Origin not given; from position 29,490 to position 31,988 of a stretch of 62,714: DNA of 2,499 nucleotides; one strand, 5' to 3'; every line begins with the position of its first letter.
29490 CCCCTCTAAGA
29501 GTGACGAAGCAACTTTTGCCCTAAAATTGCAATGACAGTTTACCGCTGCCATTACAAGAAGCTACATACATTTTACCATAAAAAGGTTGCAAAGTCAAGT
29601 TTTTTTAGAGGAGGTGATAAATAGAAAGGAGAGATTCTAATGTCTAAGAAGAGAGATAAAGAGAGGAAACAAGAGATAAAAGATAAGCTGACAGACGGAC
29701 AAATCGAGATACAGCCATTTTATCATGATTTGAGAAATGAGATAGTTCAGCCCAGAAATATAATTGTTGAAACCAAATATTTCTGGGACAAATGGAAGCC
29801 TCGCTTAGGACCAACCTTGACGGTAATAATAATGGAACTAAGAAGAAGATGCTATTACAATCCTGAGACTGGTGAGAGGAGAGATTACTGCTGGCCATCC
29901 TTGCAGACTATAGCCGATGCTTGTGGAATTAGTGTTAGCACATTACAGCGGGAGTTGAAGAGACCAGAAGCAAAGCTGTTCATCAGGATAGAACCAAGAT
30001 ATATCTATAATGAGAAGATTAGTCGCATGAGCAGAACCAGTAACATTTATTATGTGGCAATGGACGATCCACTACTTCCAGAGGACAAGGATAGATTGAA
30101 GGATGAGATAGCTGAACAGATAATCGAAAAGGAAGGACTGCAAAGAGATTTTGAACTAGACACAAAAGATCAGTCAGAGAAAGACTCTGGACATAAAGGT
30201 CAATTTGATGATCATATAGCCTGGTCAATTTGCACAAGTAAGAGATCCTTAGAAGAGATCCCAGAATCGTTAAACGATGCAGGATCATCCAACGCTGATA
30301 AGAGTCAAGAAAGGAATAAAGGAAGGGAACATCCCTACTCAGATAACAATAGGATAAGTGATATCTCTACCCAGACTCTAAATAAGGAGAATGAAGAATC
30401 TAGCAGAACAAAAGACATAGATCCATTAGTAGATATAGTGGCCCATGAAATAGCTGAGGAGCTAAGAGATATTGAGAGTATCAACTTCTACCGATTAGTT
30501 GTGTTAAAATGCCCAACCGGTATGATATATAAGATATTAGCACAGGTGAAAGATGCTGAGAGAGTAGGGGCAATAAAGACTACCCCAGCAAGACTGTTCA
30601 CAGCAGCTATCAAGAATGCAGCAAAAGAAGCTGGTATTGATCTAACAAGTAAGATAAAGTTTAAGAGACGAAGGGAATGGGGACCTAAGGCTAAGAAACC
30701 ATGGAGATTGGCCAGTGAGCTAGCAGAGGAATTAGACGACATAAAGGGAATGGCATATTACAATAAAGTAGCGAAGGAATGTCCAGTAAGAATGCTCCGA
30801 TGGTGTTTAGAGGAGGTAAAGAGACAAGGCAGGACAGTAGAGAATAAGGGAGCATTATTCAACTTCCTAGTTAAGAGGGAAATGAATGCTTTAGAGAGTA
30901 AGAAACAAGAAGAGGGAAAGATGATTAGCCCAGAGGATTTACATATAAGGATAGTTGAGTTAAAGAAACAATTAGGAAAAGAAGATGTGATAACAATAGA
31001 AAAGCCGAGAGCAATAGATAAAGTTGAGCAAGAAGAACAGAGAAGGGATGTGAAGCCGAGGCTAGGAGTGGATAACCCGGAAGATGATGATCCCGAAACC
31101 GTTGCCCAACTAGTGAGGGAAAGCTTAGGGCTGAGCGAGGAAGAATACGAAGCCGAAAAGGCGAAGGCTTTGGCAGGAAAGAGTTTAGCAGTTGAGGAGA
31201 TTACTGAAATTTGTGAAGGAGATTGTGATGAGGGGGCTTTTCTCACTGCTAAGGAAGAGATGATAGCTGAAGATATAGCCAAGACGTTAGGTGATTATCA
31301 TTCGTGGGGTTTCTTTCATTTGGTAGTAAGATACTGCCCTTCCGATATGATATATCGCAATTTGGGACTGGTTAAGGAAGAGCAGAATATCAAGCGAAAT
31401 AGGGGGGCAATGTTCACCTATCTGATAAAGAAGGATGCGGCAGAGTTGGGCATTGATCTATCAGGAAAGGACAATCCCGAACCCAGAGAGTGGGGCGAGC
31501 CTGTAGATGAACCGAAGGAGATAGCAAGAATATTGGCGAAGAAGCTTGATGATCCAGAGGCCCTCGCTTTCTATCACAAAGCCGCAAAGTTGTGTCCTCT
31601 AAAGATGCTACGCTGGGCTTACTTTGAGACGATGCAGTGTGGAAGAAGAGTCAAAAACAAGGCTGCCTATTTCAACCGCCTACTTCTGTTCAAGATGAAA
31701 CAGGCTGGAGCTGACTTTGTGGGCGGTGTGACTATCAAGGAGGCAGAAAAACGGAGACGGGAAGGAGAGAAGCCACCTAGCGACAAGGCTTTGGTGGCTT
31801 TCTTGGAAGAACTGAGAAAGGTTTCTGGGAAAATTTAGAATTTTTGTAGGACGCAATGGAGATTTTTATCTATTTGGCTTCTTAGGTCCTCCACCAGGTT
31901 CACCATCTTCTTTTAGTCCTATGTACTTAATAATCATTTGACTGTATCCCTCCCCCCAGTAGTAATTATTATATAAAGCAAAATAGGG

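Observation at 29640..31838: Rep-like protein with a duplicated two-domain unit (four helical repeats)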

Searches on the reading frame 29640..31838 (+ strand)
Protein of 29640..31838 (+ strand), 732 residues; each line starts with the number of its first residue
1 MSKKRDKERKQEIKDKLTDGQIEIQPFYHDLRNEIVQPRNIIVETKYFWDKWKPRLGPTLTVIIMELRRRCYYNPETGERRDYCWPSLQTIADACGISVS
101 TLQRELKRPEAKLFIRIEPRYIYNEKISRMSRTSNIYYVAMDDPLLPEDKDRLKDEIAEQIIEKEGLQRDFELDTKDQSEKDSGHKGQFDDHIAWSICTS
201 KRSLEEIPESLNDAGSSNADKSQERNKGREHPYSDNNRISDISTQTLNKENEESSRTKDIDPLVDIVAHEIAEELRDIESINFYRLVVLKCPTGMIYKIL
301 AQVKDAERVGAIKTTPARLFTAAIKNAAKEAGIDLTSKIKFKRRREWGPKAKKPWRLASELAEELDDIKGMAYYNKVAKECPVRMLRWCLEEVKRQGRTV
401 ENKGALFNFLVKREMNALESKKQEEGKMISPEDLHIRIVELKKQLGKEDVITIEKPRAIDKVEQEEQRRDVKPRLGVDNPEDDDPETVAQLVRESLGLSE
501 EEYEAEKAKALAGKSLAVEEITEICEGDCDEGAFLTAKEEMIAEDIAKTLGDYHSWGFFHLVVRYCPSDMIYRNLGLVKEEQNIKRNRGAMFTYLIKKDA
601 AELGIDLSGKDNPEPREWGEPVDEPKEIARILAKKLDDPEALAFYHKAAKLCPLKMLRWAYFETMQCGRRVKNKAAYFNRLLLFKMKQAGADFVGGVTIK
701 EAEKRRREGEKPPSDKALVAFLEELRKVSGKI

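Call 3: search_protein_families(library=pfam, proteins=[window:29640-31838:+], max_evalue=1)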
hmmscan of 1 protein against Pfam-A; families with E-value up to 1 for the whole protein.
window:29640-31838:+ (732 aa): 5 families
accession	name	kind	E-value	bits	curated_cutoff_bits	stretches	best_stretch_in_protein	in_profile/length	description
PF13730.12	HTH_36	-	7.6e-06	26.1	25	1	82-108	22-48/55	Helix-turn-helix domain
PF13936.12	HTH_38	-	0.00094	19.3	27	1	87-108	22-43/44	Helix-turn-helix domain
PF13384.12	HTH_23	-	0.0098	16.1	24.6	1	88-109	20-41/50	Homeodomain-like domain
PF04967.18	HTH_10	-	0.036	14.3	23.1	1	87-114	25-52/53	HTH DNA binding domain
PF13652.11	QSregVF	-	0.21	12.1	23.8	1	373-420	11-57/112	Putative quorum-sensing-regulated virulence factor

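Call 4: search_protein_families(library=ncbifam, proteins=[window:29640-31838:+], max_evalue=1)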
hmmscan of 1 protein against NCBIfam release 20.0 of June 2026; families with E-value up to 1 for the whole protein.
window:29640-31838:+ (732 aa): 1 family
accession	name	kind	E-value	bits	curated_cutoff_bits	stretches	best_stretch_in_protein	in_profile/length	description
NF003763.0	PRK05354.1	equivalog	0.038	12.5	369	1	435-477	159-201/636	biosynthetic arginine decarboxylase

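Call 8: find_homologous_proteins(query=window:29640-31835:+)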
Query window:29640-31835:+ (732 aa): 37 proteins with E <= 0.001 among 8000 candidates.
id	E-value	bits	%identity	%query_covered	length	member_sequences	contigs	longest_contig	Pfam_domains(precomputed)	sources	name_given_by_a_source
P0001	0.0e+0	1647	100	100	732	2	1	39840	PF13730.13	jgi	-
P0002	5.6e-286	969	94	64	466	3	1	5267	-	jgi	-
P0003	3.4e-208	712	66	65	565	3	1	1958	PF13730.13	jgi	-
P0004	8.1e-51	192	55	22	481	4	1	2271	PF13730.13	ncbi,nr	ncbi:MAG TPA: helix-turn-helix domain-containing protein [Acidimicrobiales bacterium]|nr:helix-turn-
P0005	1.1e-50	191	55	22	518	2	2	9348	PF13730.13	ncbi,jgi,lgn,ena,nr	ncbi:MAG TPA: helix-turn-helix domain-containing protein [Chloroflexota bacterium]|nr:helix-turn-hel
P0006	2.7e-50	190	55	22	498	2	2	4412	PF11638.14,PF13730.13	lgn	-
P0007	3.7e-50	189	56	21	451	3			PF13730.13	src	-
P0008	4.0e-50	189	55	22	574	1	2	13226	PF13730.13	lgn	-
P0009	6.6e-50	189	52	24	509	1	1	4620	PF11638.14,PF13730.13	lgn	-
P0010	8.1e-50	188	54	23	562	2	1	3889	PF11638.14,PF13730.13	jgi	jgi:hypothetical protein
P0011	2.8e-49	187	54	20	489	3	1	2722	-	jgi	jgi:hypothetical protein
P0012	3.6e-49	186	54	22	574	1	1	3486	PF13730.13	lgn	-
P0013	4.0e-49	186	55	21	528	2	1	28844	PF13730.13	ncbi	-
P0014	7.9e-49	185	48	25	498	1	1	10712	-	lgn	-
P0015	1.3e-48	184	53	22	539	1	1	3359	PF13730.13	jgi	-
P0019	1.7e-43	167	55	18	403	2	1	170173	-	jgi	jgi:AraC-like DNA-binding protein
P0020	2.6e-43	167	42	26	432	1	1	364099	-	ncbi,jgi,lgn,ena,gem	-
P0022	1.5e-42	164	50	19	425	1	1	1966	PF11638.14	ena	-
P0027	1.0e-41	162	55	18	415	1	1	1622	PF11638.14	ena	-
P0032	9.3e-41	158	52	20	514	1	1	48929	-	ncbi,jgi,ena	jgi:hypothetical protein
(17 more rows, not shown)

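Call 9: search_solved_structures(query=window:29640-31835:+, max_evalue=10)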
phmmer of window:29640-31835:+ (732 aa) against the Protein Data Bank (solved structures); distinct sequences matched with E-value up to 10: 1.
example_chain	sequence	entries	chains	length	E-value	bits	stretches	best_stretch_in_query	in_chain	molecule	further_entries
7enh_A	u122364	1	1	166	0.028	16.2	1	509-600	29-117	CRISPR-associated endonuclease Cas9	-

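Call 11: find_encoding_contigs(protein=P0001, flank=10000, max_places=4)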
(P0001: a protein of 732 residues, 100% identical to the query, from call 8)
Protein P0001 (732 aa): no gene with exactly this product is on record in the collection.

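Call 17: find_encoding_contigs(protein=P0020, flank=8000, max_places=2)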
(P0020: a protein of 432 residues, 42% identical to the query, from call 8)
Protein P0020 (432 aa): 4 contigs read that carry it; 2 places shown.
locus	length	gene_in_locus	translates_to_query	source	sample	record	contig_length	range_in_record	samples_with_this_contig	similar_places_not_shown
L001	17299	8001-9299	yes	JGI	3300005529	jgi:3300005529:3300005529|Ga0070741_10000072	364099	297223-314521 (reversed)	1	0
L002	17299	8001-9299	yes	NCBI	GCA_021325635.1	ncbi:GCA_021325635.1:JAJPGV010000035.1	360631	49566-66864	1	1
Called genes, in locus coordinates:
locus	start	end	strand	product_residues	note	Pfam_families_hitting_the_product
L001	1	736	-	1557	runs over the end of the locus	PF00310:GATase_2, PF04898:Glu_syn_central, PF01645:Glu_synthase, PF01493:GXGXG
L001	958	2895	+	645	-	PF05226:CHASE2, PF00211:Guanylate_cyc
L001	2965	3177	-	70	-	-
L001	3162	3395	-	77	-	-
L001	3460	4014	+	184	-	-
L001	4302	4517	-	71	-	-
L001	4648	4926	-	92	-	PF00477:LEA_5 (faint)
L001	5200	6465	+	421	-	PF02403:Seryl_tRNA_N, PF00587:tRNA-synt_2b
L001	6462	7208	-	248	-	-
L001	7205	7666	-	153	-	PF00376:MerR, PF13411:MerR_1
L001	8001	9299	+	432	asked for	-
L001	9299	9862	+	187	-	PF22769:DCD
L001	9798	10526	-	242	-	-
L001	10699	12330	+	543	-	PF02511:Thy1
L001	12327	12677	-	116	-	-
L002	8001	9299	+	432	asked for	-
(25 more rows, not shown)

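Call 18: find_encoding_contigs(protein=P0019, flank=8000, max_places=2)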
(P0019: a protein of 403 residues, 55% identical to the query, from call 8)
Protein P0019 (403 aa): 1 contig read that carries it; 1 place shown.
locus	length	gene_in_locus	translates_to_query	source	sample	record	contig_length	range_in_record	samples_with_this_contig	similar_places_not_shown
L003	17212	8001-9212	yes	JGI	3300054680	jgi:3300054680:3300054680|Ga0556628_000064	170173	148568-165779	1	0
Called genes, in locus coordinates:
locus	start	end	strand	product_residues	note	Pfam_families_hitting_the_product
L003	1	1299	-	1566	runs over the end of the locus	PF00310:GATase_2, PF04898:Glu_syn_central, PF01645:Glu_synthase, PF01493:GXGXG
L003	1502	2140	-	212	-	PF11716:MDMPI_N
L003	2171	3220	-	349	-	PF01717:Meth_synt_2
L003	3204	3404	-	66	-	-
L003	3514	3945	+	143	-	-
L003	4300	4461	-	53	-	-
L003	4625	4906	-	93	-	PF00477:LEA_5 (faint), PF10685:KGG (faint)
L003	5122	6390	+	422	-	PF02403:Seryl_tRNA_N, PF00587:tRNA-synt_2b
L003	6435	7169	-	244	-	-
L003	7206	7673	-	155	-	PF13411:MerR_1, PF00376:MerR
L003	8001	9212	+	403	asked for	-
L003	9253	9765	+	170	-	PF06559:DCD_N (weak), PF22769:DCD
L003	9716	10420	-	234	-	-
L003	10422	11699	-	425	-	PF00070:Pyr_redox (faint), PF07992:Pyr_redox_2, PF22366:NDH2_C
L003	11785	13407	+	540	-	PF02511:Thy1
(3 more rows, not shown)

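Call 19: find_encoding_contigs(protein=P0013, flank=8000, max_places=2)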
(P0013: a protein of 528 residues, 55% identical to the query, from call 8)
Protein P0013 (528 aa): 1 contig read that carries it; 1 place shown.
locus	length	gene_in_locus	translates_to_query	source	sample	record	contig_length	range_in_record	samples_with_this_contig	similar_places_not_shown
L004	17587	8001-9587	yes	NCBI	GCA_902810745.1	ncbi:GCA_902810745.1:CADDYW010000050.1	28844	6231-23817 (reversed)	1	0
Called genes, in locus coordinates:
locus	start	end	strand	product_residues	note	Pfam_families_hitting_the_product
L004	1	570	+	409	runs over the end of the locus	PF00072:Response_reg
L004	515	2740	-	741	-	PF00512:HisKA, PF02518:HATPase_c, PF00072:Response_reg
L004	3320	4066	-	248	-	-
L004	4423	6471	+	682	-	PF01590:GAF, PF13185:GAF_2, PF13492:GAF_3 (weak), PF00989:PAS, PF08448:PAS_4, PF13426:PAS_9, PF02518:HATPase_c, PF00072:Response_reg, +2 more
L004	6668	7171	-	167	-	PF13551:HTH_29 (faint), PF13560:HTH_31 (weak), PF01381:HTH_3, PF13443:HTH_26 (faint)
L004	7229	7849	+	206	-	-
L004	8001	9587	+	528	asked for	PF13730:HTH_36 (weak)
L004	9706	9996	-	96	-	PF12728:HTH_17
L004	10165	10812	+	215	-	-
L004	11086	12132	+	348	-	PF00294:PfkB, PF08543:Phos_pyr_kin (weak)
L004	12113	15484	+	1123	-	PF03636:Glyco_hydro_65N, PF03632:Glyco_hydro_65m, PF03633:Glyco_hydro_65C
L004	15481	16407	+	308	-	PF00582:Usp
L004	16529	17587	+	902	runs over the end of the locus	PF00690:Cation_ATPase_N, PF00122:E1-E2_ATPase, PF13246:Cation_ATPase, PF00702:Hydrolase, PF12710:HAD (weak), PF08282:Hydrolase_3, PF00689:Cation_ATPase_C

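Call 30: search_protein_families(library=phrogs, proteins=[window:29640-31835:+, P0019, P0005], max_evalue=0.01)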
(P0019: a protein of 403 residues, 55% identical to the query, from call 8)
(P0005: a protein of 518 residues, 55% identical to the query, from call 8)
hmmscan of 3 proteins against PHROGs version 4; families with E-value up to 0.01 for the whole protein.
window:29640-31835:+ (732 aa): 8 families
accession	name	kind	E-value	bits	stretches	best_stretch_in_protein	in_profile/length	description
phrog_26369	-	DNA, RNA and nucleotide metabolism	5e-09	36.6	1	40-150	41-141/347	replication initiation protein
phrog_270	-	DNA, RNA and nucleotide metabolism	5.7e-09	36.8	1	45-227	30-171/383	replication initiation protein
phrog_8102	-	DNA, RNA and nucleotide metabolism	2.3e-07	31.2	1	79-193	52-157/337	replication initiation protein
phrog_391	-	DNA, RNA and nucleotide metabolism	1.8e-06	28.8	1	81-206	33-118/298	replication initiation O-like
phrog_1032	-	DNA, RNA and nucleotide metabolism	7.2e-06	27.2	1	83-178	35-132/281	replication initiation protein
phrog_4617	-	DNA, RNA and nucleotide metabolism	0.00014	22.6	1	78-143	30-90/223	replication initiation protein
phrog_678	-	DNA, RNA and nucleotide metabolism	0.0022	18.6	1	74-143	80-138/346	replication initiation O-like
phrog_428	-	DNA, RNA and nucleotide metabolism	0.0025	18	1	34-222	83-198/455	replication initiation protein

P0019 (403 aa): 4 families
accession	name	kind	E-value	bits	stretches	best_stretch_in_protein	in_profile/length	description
phrog_270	-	DNA, RNA and nucleotide metabolism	1.4e-06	28.9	1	54-146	59-130/383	replication initiation protein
phrog_26369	-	DNA, RNA and nucleotide metabolism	7.6e-05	22.9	1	23-100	42-114/347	replication initiation protein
phrog_8102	-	DNA, RNA and nucleotide metabolism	0.0004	20.6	1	45-104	37-95/337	replication initiation protein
phrog_8540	-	DNA, RNA and nucleotide metabolism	0.0085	17.3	0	65-213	35-173/196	replication initiation O-like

P0005 (518 aa): 2 families
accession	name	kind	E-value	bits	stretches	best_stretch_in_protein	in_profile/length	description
phrog_270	-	DNA, RNA and nucleotide metabolism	2.6e-05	24.7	1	69-144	30-102/383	replication initiation protein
phrog_678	-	DNA, RNA and nucleotide metabolism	0.0024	18.5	1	90-144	80-120/346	replication initiation O-like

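Call 52: search_dna_similar(query=window:29640-31835:+, collection=plasmids, mode=protein, max_evalue=0.001, max_rows=25)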
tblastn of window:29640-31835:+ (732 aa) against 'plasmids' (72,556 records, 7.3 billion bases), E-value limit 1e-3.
Records with a match: 1; places in all: 1; records where one place covers at least 80% of the query: 0.
Best place of each record, by identity: <60% 1.
By first word of the organism name: Leptolinea 1.
By predicted mobility (MOB-suite, as given by PLSDB): non-mobilizable 1.
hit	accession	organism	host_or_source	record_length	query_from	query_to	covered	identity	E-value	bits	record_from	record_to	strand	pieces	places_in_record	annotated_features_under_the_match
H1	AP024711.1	Leptolinea sp. HRD-7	-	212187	28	160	18%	31.7%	2e-8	66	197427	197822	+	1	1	hypothetical protein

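Call 53: search_dna_similar(query=window:29640-31835:+, collection=phages, mode=protein, max_evalue=0.001, max_rows=25)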
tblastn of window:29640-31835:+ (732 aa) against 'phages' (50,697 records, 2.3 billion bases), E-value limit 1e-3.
No match.

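Call 54: get_annotated_region(hit=H1, flank=7000)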
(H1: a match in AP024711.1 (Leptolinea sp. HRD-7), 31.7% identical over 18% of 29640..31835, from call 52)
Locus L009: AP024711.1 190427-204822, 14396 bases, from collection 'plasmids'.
description: Leptolinea sp. HRD-7 plasmid HRD7plasmid DNA, complete genome
organism: Leptolinea sp. HRD-7 (NCBI taxid 2830982)
taxonomy: Bacteria; Chloroflexota; Anaerolineae; Anaerolineales; Anaerolineaceae; Leptolinea; Leptolinea sp. HRD-7
host: -; source: -; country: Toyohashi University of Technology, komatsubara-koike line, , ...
typing (MOB-suite, as given by PLSDB): non-mobilizable
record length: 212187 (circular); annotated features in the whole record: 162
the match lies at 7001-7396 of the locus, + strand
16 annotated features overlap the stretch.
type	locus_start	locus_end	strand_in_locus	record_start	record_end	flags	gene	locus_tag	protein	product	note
CDS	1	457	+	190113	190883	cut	-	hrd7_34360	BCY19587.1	sporulation initiation inhibitor Soj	-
CDS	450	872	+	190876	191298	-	-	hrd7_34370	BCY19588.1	hypothetical protein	-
CDS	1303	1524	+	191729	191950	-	-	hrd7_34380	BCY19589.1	hypothetical protein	-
CDS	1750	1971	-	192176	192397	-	-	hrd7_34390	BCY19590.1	hypothetical protein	-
CDS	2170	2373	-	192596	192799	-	-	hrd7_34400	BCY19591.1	hypothetical protein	-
CDS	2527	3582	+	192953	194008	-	-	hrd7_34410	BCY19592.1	hypothetical protein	-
CDS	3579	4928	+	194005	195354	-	-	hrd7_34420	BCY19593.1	hypothetical protein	-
CDS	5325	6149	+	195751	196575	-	-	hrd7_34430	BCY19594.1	hypothetical protein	-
CDS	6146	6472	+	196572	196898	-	-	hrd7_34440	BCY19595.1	hypothetical protein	-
CDS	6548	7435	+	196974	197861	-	-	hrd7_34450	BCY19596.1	hypothetical protein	-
CDS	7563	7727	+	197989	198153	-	-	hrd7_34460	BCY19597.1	hypothetical protein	-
CDS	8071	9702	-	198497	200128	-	-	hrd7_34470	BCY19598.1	hypothetical protein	-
CDS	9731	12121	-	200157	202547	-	-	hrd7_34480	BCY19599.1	hypothetical protein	-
CDS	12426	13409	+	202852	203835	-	-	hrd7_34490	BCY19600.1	hypothetical protein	-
CDS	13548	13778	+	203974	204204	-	-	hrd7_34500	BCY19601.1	hypothetical protein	-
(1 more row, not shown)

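Call 59: find_encoding_contigs(protein=P0002, flank=6000, max_places=3)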
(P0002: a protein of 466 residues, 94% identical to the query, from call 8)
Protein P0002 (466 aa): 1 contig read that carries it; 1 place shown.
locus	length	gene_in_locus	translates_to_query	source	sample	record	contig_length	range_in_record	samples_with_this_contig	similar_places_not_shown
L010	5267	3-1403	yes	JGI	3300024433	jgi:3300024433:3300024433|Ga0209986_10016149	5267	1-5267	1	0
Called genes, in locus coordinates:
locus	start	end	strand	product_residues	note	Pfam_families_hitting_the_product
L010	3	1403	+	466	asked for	?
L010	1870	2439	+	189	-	PF01381:HTH_3, PF12844:HTH_19, PF13560:HTH_31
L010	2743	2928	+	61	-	PF12323:HTH_OrfB_IS605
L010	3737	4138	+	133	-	PF01850:PIN (weak), PF13470:PIN_3 (weak)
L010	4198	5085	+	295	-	PF01297:ZnuA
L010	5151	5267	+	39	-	?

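Call 60: find_encoding_contigs(protein=P0003, flank=6000, max_places=3)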
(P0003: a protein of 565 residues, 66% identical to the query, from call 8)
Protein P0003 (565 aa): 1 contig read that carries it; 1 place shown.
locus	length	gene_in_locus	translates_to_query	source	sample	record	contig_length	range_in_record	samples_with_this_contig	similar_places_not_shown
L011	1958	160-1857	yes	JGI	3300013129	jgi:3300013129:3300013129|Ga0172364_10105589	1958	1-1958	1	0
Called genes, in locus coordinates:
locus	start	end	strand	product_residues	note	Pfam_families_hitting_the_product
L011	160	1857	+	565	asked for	PF13730:HTH_36 (weak)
